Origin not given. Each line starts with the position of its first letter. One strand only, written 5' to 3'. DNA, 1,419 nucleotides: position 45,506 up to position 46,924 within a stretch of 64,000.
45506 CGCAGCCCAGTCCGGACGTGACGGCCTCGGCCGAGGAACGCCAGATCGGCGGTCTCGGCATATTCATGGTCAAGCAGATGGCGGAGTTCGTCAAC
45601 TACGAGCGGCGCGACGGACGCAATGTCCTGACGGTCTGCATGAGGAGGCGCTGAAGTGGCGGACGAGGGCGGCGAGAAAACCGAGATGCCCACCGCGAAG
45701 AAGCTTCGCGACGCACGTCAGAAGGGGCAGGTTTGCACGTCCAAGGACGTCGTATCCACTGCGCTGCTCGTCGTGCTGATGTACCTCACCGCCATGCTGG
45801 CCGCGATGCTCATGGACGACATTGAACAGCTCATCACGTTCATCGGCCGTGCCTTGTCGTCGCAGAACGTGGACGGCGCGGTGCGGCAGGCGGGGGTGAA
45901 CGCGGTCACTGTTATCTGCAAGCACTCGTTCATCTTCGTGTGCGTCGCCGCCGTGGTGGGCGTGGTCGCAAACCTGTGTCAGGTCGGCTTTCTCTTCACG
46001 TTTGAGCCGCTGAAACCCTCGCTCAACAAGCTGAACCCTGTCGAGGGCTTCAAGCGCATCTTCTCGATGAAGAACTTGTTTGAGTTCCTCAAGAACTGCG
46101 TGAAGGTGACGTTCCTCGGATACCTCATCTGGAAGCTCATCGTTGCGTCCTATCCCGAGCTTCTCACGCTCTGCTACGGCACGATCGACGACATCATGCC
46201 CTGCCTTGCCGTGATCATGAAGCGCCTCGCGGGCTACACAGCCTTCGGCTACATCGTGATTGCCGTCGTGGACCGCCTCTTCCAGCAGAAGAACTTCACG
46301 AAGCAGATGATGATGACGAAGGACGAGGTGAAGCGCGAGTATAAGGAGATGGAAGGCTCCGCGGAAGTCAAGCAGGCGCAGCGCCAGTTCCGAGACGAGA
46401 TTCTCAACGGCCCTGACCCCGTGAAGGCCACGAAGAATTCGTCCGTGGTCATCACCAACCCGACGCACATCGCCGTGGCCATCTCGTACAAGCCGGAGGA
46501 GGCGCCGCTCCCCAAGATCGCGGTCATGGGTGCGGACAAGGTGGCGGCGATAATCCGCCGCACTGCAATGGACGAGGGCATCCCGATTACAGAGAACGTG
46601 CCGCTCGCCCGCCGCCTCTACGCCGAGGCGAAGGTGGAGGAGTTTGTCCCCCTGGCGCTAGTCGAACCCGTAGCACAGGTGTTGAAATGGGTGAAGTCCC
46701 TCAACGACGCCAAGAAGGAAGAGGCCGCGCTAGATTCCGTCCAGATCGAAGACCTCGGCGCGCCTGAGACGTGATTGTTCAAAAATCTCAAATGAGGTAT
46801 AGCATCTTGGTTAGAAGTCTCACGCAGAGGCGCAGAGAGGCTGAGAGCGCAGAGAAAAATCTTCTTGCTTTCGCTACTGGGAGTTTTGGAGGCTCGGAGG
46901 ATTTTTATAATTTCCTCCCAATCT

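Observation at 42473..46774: Partner-switching module (STAS + Cache-PP2C-kinase fusion) inserted between sctT and sctU in one operon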

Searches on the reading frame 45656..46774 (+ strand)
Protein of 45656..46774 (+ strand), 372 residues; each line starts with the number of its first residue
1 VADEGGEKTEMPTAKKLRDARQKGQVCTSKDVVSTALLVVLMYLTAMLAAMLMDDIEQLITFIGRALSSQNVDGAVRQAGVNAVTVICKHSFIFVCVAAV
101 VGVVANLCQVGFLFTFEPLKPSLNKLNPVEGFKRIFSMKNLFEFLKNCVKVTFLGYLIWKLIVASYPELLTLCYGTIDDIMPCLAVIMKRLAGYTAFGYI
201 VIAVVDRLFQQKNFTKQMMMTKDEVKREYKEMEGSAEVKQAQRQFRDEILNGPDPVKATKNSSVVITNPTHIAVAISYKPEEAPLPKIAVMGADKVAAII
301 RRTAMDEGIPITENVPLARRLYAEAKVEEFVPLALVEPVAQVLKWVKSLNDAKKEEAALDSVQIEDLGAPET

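Call 3: search_protein_families(library=pfam, proteins=[window:45656-46774:+], max_evalue=0.01)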
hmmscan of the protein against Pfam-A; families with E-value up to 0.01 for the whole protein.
window:45656-46774:+ (372 aa): 1 family
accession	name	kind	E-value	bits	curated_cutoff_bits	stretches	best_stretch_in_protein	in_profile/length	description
PF01312.24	Bac_export_2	-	4.6e-103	345.4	24.4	1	6-346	1-335/335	FlhB HrpN YscU SpaS Family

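Call 4: search_protein_families(library=ncbifam, proteins=[window:45656-46774:+], max_evalue=0.01)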
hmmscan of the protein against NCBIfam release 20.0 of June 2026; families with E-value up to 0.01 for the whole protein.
window:45656-46774:+ (372 aa): 10 families
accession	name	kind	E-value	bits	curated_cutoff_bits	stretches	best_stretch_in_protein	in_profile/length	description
TIGR01404.2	FlhB_rel_III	equivalog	6.2e-115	384.2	358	1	7-349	1-341/341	type III secretion system export apparatus subunit SctU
TIGR00328.1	flhB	equivalog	8.7e-92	308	349.25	1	7-351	2-346/348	flagellar biosynthesis protein FlhB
NF009364.0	PRK12721.1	equivalog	6.2e-83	278.8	381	1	6-356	2-350/352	EscU/YscU/HrcU family type III secretion system export apparatus switch protein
NF009411.0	PRK12772.1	equivalog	8.4e-78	262.3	739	1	6-350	263-607/610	fused FliR family export protein/FlhB family type III secretion system protein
NF006017.0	PRK08156.1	equivalog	9.1e-72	242.3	394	1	7-359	3-348/367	EscU/YscU/HrcU family type III secretion system export apparatus switch protein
NF004950.0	PRK06298.1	equivalog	2.6e-71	240.6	434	1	6-358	2-353/360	type III secretion system protein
NF009117.0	PRK12468.1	equivalog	2.4e-48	164.8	712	1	3-371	4-371/386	flagellar biosynthesis protein FlhB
NF009412.0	PRK12773.1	equivalog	1.3e-35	122.8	886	1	3-350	298-646/649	flagellar biosynthesis protein FlhB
TIGR00789.1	flhB_rel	hypoth_equivalog_domain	2.9e-08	33.8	117.35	1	271-350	3-81/84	FlhB-like flagellar biosynthesis protein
NF047874.1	MASE3_PAS_HK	subfamily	8.6e-05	21.5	560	1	141-274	164-296/655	MASE3 domain-containing sensor histidine kinase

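Call 16: find_homologous_proteins(query=window:45656-46774:+, max_evalue=1e-20)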
Query window:45656-46774:+ (372 aa): 4929 proteins with E <= 1e-20 among 8000 candidates; the best 120 are listed.
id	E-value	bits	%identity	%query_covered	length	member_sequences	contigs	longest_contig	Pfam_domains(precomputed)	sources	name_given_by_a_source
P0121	7.0e-238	806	99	100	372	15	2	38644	PF01312.25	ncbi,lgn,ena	-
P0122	3.2e-224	762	93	100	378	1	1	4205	PF01312.25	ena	-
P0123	5.3e-224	761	92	100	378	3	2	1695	PF01312.25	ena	-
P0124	1.2e-223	760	92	99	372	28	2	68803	PF01312.25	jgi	-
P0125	2.1e-223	759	92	99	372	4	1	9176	PF01312.25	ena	-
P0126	1.1e-222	757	92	99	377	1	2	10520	PF01312.25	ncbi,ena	-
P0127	1.2e-222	756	92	99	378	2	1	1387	PF01312.25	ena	-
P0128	1.3e-222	756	92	99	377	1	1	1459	PF01312.25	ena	-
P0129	2.0e-222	756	92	100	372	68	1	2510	PF01312.25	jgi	-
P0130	2.8e-222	755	91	100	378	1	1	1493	PF01312.25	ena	-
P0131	3.4e-222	755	92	99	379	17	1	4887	PF01312.25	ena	-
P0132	8.0e-221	750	91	99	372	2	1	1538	PF01312.25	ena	-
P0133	9.4e-221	750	89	99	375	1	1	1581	PF01312.25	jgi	-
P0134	1.2e-220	750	91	99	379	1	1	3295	PF01312.25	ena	-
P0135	1.3e-220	750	89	99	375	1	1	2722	PF01312.25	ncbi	-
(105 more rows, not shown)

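Call 17: find_related_loci(query=window:45656-46774:+, collection=genome_contigs, flank=10000)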
Query window:45656-46774:+ (372 aa) in genome_contigs; peptide patterns used: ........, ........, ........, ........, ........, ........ (x = any residue, [..] = any of these).
478 stretches matched a pattern; 148 encode a relative of the query (tblastn E <= 1e-3); the best 80 are kept; 80 distinct loci.
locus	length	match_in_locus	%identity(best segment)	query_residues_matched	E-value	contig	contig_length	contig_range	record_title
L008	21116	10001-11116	99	1-372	0e+0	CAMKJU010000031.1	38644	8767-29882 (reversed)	MAG: uncultured Lentisphaerae bacterium isolate SRR12081301_bin.91_metaWRAP_v1.3_MAG genome assembly, contig: ERZ1228976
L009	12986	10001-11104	97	1-368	0e+0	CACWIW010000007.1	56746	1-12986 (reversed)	uncultured bacterium isolate RUG10619 genome assembly, contig: RUG10619_asm_7, whole genome shotgun sequence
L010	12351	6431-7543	85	1-371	0e+0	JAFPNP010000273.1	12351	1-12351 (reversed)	MAG: Kiritimatiellae bacterium isolate RGIG1307 Dairy_cattle_Rumen-5__c1550390, whole genome shotgun sequence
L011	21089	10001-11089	77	1-364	0e+0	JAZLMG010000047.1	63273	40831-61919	MAG: Kiritimatiellia bacterium isolate T1900044955_TA20190009.MAGScoT_cleanbin_000033 SGB_3814_k141_1681528, whole genom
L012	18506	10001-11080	71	4-364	2e-179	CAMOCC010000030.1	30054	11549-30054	MAG: uncultured Verrucomicrobia bacterium isolate SRR873601_bin.89_metaWRAP_v1.3_MAG genome assembly, contig: NODE_3583_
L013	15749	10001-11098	69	1-367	6e-174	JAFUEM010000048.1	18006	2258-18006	MAG: Kiritimatiellae bacterium isolate RGIG4421 Roe_deer_Omasum-3__c2288, whole genome shotgun sequence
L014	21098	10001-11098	69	1-367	1e-173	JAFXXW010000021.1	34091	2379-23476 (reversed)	MAG: Kiritimatiellae bacterium isolate RGIG6845 Sheep_Rumen-4__c952934, whole genome shotgun sequence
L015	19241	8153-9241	73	1-364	9e-173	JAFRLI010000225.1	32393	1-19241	MAG: Victivallales bacterium isolate RGIG2574 Goat_Jejunum.Co__c662678, whole genome shotgun sequence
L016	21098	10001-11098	70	1-367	4e-173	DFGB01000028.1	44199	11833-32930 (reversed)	MAG TPA_asm: Verrucomicrobia bacterium UBA3761 UBA3761_contig_14620, whole genome shotgun sequence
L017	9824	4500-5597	69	1-367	1e-172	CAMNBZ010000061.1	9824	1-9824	MAG: uncultured Verrucomicrobia bacterium isolate SRR1222429_bin.101_metaWRAP_v1.3_MAG genome assembly, contig: NODE.193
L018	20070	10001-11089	68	1-364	2e-172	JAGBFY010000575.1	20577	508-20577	MAG: Kiritimatiellae bacterium isolate RGIG9083 Water_deer_Rectum.Co__c1466729, whole genome shotgun sequence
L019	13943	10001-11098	69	1-367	4e-172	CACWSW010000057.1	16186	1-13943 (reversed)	uncultured bacterium isolate RUG10884 genome assembly, contig: RUG10884_asm_57, whole genome shotgun sequence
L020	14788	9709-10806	69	1-367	3e-172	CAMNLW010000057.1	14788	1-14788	MAG: uncultured Verrucomicrobia bacterium isolate SRR873596_bin.102_metaWRAP_v1.3_MAG genome assembly, contig: NODE.9595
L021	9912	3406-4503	69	1-367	2e-172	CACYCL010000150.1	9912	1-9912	uncultured bacterium isolate RUG11810 genome assembly, contig: RUG11810_asm_150, whole genome shotgun sequence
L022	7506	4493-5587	67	1-366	7e-172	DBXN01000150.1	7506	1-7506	MAG TPA_asm: Verrucomicrobia bacterium UBA1211 UBA1211_contig_111881, whole genome shotgun sequence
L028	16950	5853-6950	68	1-367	4e-170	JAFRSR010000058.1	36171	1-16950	MAG: Kiritimatiellae bacterium isolate RGIG2765 Goat_Omasum-5__c75489, whole genome shotgun sequence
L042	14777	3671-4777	65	1-370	4e-168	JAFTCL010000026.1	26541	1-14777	MAG: Kiritimatiellae bacterium isolate RGIG3692 Goat_Rumen.Co__c920869, whole genome shotgun sequence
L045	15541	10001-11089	71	1-364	2e-167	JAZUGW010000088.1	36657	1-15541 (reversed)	MAG: Kiritimatiellia bacterium isolate T1900045282_TH20190052.MAGScoT_cleanbin_000029 SGB_5952_k141_1171272, whole genom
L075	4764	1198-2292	65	1-366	5e-166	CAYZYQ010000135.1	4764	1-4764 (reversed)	MAG TPA_asm: uncultured Lentisphaeraceae bacterium isolate binchicken_co370_247 genome assembly, contig: NODE_14707_leng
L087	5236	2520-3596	67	5-364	1e-157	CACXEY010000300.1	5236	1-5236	uncultured bacterium isolate RUG11196 genome assembly, contig: RUG11196_asm_300, whole genome shotgun sequence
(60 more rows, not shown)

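Call 50: search_protein_families(library=pfam, proteins=[L042:4822-5325:+, L015:3368-3850:+, L011:7928-8416:+, L075:2827-3135:+, L011:11125-11478:+, L011:11783-12493:+, L045:9524-9985:+, L028:5378-5758:+, L087:2004-2420:+], max_evalue=0.01)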
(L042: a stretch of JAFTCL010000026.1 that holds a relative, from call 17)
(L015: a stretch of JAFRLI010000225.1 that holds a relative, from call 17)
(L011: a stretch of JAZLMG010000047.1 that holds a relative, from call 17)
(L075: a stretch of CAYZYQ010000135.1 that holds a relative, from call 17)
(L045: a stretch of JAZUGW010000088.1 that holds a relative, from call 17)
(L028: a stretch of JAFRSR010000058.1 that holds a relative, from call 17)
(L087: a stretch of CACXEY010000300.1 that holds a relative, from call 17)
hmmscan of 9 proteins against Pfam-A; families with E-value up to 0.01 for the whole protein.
L042:4822-5325:+ (167 aa): 3 families
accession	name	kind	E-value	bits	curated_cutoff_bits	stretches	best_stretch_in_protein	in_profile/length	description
PF08281.18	Sigma70_r4_2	-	2.1e-16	59.7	25.7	1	104-156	2-54/54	Sigma-70, region 4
PF04542.20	Sigma70_r2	-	9e-11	41.9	24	1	8-75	2-70/71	Sigma-70 region 2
PF04545.22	Sigma70_r4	-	9.1e-06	25.5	24.1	1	109-158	1-50/50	Sigma-70, region 4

L015:3368-3850:+ (161 aa): 4 families
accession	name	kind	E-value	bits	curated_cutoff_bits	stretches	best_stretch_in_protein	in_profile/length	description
PF08281.18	Sigma70_r4_2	-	1.3e-16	60.4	25.7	1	103-154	3-54/54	Sigma-70, region 4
PF04542.20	Sigma70_r2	-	1.8e-09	37.7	24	1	6-71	2-68/71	Sigma-70 region 2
PF04545.22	Sigma70_r4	-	5.1e-07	29.6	24.1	1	107-155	1-49/50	Sigma-70, region 4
PF22233.2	PhyR_sigma-like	-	0.00053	20.2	27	1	108-151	1-44/50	Response regulator PhyR, sigma-like domain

L011:7928-8416:+ (163 aa): 6 families
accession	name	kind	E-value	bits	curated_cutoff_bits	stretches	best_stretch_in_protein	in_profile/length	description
PF08281.18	Sigma70_r4_2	-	1.7e-15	56.8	25.7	1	107-159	2-54/54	Sigma-70, region 4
PF04542.20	Sigma70_r2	-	4.1e-08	33.3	24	1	6-73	1-69/71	Sigma-70 region 2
PF07638.17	Sigma70_ECF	-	2.3e-06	28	21.1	1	31-160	52-180/185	ECF sigma factor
PF04545.22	Sigma70_r4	-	6.3e-06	26.1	24.1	1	112-161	1-50/50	Sigma-70, region 4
PF13412.12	HTH_24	-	0.0056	16.7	21.9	0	130-157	16-43/48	Winged helix-turn-helix DNA-binding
PF08221.17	HTH_9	-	0.0092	16.5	23.4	0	126-149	22-45/62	RNA polymerase III subunit RPC82 helix-turn-helix domain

L075:2827-3135:+ (102 aa): 0 families

L011:11125-11478:+ (117 aa): 1 family
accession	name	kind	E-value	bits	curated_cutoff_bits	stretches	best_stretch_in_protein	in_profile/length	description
PF01963.22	TraB_PrgY_gumN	-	0.0033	17.7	26.8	1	6-73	24-95/263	TraB/PrgY/gumN family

L011:11783-12493:+ (236 aa): 2 families
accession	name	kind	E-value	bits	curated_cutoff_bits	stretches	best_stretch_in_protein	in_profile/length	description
PF00497.25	SBP_bac_3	-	1.1e-28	100.1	26.4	1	36-232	3-115/132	Bacterial extracellular solute-binding proteins, family 3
PF10613.14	Lig_chan-Glu_bd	-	5.4e-08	33.4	30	1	37-127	5-113/115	Ligated ion channel L-glutamate- and glycine-binding site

L045:9524-9985:+ (153 aa): 1 family
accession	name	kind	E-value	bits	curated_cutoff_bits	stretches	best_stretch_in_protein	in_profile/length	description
PF05932.18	CesT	-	1.9e-19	70.3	22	1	6-121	2-119/119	Tir chaperone protein (CesT) family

L028:5378-5758:+ (126 aa): 2 families
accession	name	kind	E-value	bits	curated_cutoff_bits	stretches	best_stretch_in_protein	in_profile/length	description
PF05635.17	23S_rRNA_IVP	-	1.8e-34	118.6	33.8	1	8-112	1-105/106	23S rRNA-intervening sequence protein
PF22296.2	bAvd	-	0.0068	17.3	40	1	32-117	21-106/107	bAvd-like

L087:2004-2420:+ (138 aa): 1 family
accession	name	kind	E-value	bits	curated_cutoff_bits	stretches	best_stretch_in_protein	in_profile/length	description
PF13366.12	PDDEXK_3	-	2e-28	99.5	22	1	22-128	3-109/117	PD-(D/E)XK nuclease superfamily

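Call 52: find_related_loci(query=A2, collection=metagenome_contigs, flank=10000)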
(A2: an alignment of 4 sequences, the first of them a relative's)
Query A2 (161 aa) in metagenome_contigs; peptide patterns used: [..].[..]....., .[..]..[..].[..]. (x = any residue, [..] = any of these).
600 stretches matched a pattern (row limit reached: there are more); 199 encode a relative of the query (tblastn E <= 1e-3); the best 80 are kept; 80 distinct loci.
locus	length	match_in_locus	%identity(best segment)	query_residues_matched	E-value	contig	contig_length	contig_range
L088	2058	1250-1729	71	1-160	5e-75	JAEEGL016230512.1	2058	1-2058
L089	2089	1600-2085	69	1-161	7e-72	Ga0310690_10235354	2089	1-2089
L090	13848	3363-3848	67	1-161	2e-69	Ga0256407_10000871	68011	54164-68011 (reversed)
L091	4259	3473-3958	66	1-161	4e-69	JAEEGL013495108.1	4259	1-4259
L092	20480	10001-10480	61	2-161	1e-60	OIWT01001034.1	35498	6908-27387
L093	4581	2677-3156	61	2-161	2e-60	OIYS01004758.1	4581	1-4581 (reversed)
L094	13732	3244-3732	55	1-161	3e-60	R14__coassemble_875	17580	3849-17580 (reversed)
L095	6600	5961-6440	58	2-161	3e-59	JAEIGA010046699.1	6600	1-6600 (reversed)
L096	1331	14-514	57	1-158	2e-57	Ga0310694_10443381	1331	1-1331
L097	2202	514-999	50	1-150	2e-47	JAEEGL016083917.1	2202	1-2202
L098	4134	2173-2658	50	1-150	9e-46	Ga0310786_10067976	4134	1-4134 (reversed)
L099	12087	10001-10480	48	2-161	3e-45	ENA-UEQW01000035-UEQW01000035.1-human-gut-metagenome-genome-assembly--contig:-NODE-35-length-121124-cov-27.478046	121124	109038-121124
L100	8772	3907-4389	30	1-158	1e-15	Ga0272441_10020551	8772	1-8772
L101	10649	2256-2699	32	24-158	6e-15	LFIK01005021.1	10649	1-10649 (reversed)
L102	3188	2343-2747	35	27-158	2e-14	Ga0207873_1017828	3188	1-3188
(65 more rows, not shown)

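Call 57: search_protein_families(library=ncbifam, proteins=[L015:3368-3850:+, L042:4822-5325:+, L090:3360-3854:+, L075:2827-3135:+, L011:11125-11478:+], max_evalue=0.01)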
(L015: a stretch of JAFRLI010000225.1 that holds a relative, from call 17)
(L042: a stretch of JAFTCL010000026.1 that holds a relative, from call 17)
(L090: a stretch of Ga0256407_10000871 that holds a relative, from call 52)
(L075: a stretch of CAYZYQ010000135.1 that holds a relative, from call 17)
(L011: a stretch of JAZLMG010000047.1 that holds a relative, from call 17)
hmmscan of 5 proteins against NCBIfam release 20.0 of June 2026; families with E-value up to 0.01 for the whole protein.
L015:3368-3850:+ (161 aa): 92 families (the best 25 are shown)
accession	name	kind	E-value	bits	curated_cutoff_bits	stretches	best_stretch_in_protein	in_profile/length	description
TIGR02985.1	Sig70_bacteroi1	subfamily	4.6e-25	88.7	126.4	1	3-156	4-160/162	RNA polymerase sigma-70 factor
NF058625.1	sigma_PG0214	equivalog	9.1e-25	87.3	130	1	21-157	25-160/170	GFO_1088 family ECF-type sigma factor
NF009166.1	PRK12513.1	equivalog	2.2e-24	86.2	206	1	12-160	34-188/193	RNA polymerase sigma factor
TIGR02937.1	sigma70-ECF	superfamily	4.4e-23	81.7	42.9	1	5-155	10-162/165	sigma-70 family RNA polymerase sigma factor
TIGR02950.1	SigM_subfam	subfamily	3.9e-20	72.3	147.95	1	1-157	1-157/159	RNA polymerase sigma factor, SigM family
NF004113.0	PRK05602.1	equivalog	2.5e-19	69.7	208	1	25-160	70-203/211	RNA polymerase sigma factor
TIGR02983.1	SigE-fam_strep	subfamily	6.1e-19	68.5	141.55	1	3-158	9-158/162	SigE family RNA polymerase sigma factor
TIGR02959.1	SigZ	equivalog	3.6e-17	62.7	168.65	1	12-160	7-150/170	RNA polymerase sigma factor SigZ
NF007229.0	PRK09647.1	equivalog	5.1e-17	61.9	265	1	25-160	69-204/220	RNA polymerase sigma factor SigE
NF007227.0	PRK09645.1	subfamily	3.5e-16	59.6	202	1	4-158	17-170/177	sigma-70 family RNA polymerase sigma factor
NF008888.0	PRK11922.1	equivalog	3.8e-16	59.4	204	1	25-159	55-197/231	RNA polymerase sigma factor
NF007223.0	PRK09641.1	equivalog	1.4e-15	57.6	209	1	25-159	43-185/187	RNA polymerase sigma factor SigW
NF007215.0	PRK09637.1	equivalog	2.4e-15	57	212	1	4-160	5-156/181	RNA polymerase sigma factor SigZ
TIGR02948.1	SigW_bacill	equivalog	2.9e-14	53.5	243.1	1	25-160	43-186/187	RNA polymerase sigma factor SigW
NF009176.0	PRK12524.1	equivalog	5.9e-14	52.3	264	1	10-159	36-185/196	RNA polymerase sigma factor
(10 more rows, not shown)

L042:4822-5325:+ (167 aa): 83 families (the best 25 are shown)
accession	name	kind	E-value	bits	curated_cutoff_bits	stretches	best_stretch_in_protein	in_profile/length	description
TIGR02937.1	sigma70-ECF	superfamily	7.8e-22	77.6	42.9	1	22-160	22-165/165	sigma-70 family RNA polymerase sigma factor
NF058625.1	sigma_PG0214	equivalog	8.9e-20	71.1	130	1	10-162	12-163/170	GFO_1088 family ECF-type sigma factor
TIGR02950.1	SigM_subfam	subfamily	3.4e-19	69.2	147.95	1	3-160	1-158/159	RNA polymerase sigma factor, SigM family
TIGR02985.1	Sig70_bacteroi1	subfamily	6.5e-19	68.7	126.4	1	4-160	3-162/162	RNA polymerase sigma-70 factor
NF009166.1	PRK12513.1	equivalog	2.7e-17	63.1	206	1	14-164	34-190/193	RNA polymerase sigma factor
NF004113.0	PRK05602.1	equivalog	2.4e-16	60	208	1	27-164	70-205/211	RNA polymerase sigma factor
TIGR02983.1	SigE-fam_strep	subfamily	4.2e-16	59.2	141.55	1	4-160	8-158/162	SigE family RNA polymerase sigma factor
TIGR02959.1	SigZ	equivalog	7.5e-16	58.4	168.65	1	15-162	8-150/170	RNA polymerase sigma factor SigZ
NF009170.0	PRK12517.1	subfamily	1.3e-15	57.3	197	1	26-161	47-177/188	RNA polymerase sigma factor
NF006930.0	PRK09415.1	subfamily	4.2e-15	56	198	1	28-161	42-176/179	RNA polymerase factor sigma C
NF007215.0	PRK09637.1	equivalog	7.2e-15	55.4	212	1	4-162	3-156/181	RNA polymerase sigma factor SigZ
NF007227.0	PRK09645.1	subfamily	2.1e-14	53.8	202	1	5-165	16-175/177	sigma-70 family RNA polymerase sigma factor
NF009191.0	PRK12539.1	subfamily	1.5e-13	50.7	171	1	17-161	40-180/185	sigma-70 family RNA polymerase sigma factor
NF007229.0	PRK09647.1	equivalog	1.8e-13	50.3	265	1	26-162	68-204/220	RNA polymerase sigma factor SigE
NF007226.0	PRK09644.1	equivalog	3.2e-13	50.1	199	1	3-161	2-158/166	RNA polymerase sigma factor SigM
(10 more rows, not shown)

L090:3360-3854:+ (164 aa): 92 families (the best 25 are shown)
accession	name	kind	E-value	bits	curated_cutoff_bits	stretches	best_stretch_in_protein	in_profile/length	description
NF058625.1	sigma_PG0214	equivalog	8.3e-26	90.7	130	1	9-161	12-162/170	GFO_1088 family ECF-type sigma factor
NF009166.1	PRK12513.1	equivalog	1.9e-25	89.7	206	1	14-162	35-188/193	RNA polymerase sigma factor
TIGR02937.1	sigma70-ECF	superfamily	1.1e-24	86.9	42.9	1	15-160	15-165/165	sigma-70 family RNA polymerase sigma factor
TIGR02985.1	Sig70_bacteroi1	subfamily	6.9e-24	84.9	126.4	1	4-160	4-162/162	RNA polymerase sigma-70 factor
NF004113.0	PRK05602.1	equivalog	5.6e-22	78.4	208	1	24-162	68-203/211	RNA polymerase sigma factor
TIGR02983.1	SigE-fam_strep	subfamily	2.3e-21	76.4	141.55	1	4-161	9-159/162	SigE family RNA polymerase sigma factor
TIGR02950.1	SigM_subfam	subfamily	3.2e-21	75.8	147.95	1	2-160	1-158/159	RNA polymerase sigma factor, SigM family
NF007229.0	PRK09647.1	equivalog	2.5e-18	66.2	265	1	24-162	67-204/220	RNA polymerase sigma factor SigE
NF009169.0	PRK12516.1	equivalog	2.4e-17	63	321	1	10-160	19-164/188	RNA polymerase sigma factor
NF007227.0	PRK09645.1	subfamily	2.9e-17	63.1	202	1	5-162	17-172/177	sigma-70 family RNA polymerase sigma factor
TIGR02959.1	SigZ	equivalog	2.9e-17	63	168.65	1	13-162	7-150/170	RNA polymerase sigma factor SigZ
NF009199.0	PRK12547.1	subfamily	5.2e-17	61.9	219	1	9-160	14-160/184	RNA polymerase sigma factor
NF009176.0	PRK12524.1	equivalog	6.6e-17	61.9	264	1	11-161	36-185/196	RNA polymerase sigma factor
TIGR02952.1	Sig70_famx2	equivalog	1.1e-16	61.2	206.45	1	17-160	27-170/170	ECF subfamily RNA polymerase sigma factor, BldN family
NF008888.0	PRK11922.1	equivalog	1.9e-16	60.4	204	1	27-161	56-197/231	RNA polymerase sigma factor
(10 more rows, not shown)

L075:2827-3135:+ (102 aa): 0 families

L011:11125-11478:+ (117 aa): 0 families
